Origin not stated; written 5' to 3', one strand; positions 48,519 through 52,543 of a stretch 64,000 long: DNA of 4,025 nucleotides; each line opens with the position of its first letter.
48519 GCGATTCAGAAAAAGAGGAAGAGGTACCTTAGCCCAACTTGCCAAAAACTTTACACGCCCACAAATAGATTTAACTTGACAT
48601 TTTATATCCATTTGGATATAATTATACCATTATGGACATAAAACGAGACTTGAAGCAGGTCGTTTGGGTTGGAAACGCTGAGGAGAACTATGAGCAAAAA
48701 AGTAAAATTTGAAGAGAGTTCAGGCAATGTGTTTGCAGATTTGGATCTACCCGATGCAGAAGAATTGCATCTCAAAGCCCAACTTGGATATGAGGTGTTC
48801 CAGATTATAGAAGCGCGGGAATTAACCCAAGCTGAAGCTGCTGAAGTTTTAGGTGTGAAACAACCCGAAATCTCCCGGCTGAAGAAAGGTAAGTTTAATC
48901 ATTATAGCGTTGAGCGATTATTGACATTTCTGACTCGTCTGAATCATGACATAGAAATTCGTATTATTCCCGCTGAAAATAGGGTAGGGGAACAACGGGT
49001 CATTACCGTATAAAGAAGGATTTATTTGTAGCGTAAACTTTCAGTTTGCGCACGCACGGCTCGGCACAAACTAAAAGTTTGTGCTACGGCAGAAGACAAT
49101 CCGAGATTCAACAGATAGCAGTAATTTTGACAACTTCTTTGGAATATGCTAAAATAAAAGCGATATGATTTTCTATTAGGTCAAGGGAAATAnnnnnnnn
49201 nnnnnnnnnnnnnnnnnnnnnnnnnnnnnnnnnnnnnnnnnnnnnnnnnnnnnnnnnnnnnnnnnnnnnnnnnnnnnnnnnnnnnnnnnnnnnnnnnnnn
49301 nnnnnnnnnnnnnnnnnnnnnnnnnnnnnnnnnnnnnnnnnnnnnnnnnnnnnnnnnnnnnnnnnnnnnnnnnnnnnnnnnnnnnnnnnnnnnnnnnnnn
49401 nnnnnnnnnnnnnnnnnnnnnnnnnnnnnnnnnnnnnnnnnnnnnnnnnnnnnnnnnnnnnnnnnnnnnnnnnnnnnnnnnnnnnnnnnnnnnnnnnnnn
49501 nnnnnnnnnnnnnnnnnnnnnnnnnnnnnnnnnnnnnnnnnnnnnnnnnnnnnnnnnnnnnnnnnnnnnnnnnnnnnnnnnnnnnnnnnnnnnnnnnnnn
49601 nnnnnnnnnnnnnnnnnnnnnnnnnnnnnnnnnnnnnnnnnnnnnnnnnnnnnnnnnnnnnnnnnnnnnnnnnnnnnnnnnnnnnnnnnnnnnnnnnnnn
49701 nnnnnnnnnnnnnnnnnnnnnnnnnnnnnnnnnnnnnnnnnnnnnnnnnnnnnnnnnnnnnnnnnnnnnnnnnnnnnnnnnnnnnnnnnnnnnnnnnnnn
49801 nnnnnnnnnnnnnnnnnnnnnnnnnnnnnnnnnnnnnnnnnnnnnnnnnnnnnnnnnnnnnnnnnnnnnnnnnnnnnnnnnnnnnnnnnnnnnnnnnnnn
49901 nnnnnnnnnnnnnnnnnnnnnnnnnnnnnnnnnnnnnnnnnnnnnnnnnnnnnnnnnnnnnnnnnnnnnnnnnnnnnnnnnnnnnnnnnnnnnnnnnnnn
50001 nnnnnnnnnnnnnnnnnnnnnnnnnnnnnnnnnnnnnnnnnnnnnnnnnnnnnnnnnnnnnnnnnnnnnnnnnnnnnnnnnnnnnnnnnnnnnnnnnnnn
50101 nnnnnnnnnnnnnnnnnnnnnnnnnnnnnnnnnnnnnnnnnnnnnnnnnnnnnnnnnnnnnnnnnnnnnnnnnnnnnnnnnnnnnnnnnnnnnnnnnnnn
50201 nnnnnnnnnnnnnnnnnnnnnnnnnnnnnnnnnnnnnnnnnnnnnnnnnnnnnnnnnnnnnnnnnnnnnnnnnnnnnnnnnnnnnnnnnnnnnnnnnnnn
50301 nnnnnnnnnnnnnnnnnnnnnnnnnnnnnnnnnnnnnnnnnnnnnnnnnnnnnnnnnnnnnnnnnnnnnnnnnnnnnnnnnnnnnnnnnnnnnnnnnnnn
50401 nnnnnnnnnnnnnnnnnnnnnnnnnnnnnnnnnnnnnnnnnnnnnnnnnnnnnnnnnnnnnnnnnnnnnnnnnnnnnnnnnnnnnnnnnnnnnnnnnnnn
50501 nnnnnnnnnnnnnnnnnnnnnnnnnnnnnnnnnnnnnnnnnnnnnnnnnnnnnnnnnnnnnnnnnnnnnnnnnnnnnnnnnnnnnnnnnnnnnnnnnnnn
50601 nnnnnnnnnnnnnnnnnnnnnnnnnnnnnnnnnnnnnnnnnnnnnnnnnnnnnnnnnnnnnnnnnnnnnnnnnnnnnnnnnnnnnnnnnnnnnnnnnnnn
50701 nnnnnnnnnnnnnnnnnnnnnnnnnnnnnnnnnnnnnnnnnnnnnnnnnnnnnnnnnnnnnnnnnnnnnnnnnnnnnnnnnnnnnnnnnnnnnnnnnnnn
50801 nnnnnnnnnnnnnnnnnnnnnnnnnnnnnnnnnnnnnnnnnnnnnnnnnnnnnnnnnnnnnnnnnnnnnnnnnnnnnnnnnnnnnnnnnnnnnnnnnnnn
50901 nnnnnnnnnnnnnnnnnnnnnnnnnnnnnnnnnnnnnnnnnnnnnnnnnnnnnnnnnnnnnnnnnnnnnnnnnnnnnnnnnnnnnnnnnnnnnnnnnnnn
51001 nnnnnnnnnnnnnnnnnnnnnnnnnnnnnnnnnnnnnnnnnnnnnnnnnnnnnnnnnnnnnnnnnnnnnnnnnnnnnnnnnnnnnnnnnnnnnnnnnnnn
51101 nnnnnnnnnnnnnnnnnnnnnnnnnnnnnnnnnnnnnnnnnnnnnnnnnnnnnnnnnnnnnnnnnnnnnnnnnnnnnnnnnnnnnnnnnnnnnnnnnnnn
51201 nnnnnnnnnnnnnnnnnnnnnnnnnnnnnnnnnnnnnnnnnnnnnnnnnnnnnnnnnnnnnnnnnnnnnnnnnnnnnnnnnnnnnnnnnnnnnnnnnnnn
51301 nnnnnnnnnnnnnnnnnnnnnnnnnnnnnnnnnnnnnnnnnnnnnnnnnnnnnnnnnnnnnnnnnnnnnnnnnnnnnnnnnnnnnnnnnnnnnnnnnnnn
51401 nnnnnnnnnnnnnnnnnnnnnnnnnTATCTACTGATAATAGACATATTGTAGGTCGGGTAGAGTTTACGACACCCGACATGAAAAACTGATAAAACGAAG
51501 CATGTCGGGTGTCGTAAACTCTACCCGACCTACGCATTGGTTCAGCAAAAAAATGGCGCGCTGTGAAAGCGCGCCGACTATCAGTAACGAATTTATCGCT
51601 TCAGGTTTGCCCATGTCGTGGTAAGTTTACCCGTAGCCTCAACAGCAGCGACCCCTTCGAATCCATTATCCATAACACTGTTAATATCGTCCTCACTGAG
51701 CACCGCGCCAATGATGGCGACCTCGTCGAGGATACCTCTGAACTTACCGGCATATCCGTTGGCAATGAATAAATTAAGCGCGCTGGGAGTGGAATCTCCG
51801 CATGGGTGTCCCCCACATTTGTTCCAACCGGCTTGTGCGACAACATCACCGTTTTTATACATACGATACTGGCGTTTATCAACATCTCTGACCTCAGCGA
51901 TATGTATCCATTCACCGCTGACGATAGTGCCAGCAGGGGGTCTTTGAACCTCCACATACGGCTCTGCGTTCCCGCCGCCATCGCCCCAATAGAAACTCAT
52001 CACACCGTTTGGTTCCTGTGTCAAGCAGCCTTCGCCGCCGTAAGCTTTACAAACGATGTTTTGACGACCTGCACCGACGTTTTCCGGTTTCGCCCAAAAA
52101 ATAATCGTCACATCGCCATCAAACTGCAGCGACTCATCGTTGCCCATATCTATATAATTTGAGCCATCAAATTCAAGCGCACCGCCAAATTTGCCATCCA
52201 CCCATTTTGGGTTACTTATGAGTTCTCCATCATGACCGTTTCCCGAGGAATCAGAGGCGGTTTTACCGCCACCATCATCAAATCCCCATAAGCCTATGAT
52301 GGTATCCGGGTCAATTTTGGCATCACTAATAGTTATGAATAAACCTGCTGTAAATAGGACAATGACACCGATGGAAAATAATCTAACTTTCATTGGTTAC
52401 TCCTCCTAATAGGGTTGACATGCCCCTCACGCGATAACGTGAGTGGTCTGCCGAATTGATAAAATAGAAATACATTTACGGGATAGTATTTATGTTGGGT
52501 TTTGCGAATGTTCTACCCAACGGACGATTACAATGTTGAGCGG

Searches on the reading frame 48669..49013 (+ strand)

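Call 11: search_protein_families(library=pfam, proteins=[window:48669-49013:+], max_evalue=0.01)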
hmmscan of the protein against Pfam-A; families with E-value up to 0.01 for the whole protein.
window:48669-49013:+ (114 aa): 6 families
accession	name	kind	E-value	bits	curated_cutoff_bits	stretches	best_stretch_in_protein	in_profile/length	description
PF13744.12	HTH_37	-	4.7e-26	90.8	27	1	21-99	1-79/80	Helix-turn-helix domain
PF01381.28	HTH_3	-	3.7e-05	24.1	23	1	46-75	4-33/55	Helix-turn-helix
PF20432.4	Xre-like-HTH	-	0.0026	18.4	25.8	1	43-86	15-60/63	Antitoxin Xre-like helix-turn-helix domain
PF15731.11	MqsA_antitoxin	-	0.0039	17.7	30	1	39-90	70-122/131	Antitoxin component of bacterial toxin-antitoxin system, MqsA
PF12728.13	HTH_17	-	0.0063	17.2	27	0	52-81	2-32/51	Helix-turn-helix domain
PF13560.12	HTH_31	-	0.007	17.1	27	0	48-75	11-38/64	Helix-turn-helix domain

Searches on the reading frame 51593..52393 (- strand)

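Call 66: search_protein_families(library=pfam, proteins=[window:51593-52393:-], max_evalue=0.00001)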
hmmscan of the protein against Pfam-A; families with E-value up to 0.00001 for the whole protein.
window:51593-52393:- (266 aa): 1 family
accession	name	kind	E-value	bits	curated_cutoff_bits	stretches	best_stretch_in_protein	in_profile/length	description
PF13385.13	Laminin_G_3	-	7.9e-15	55.7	27.6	1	76-238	2-151/151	Concanavalin A-like lectin/glucanases superfamily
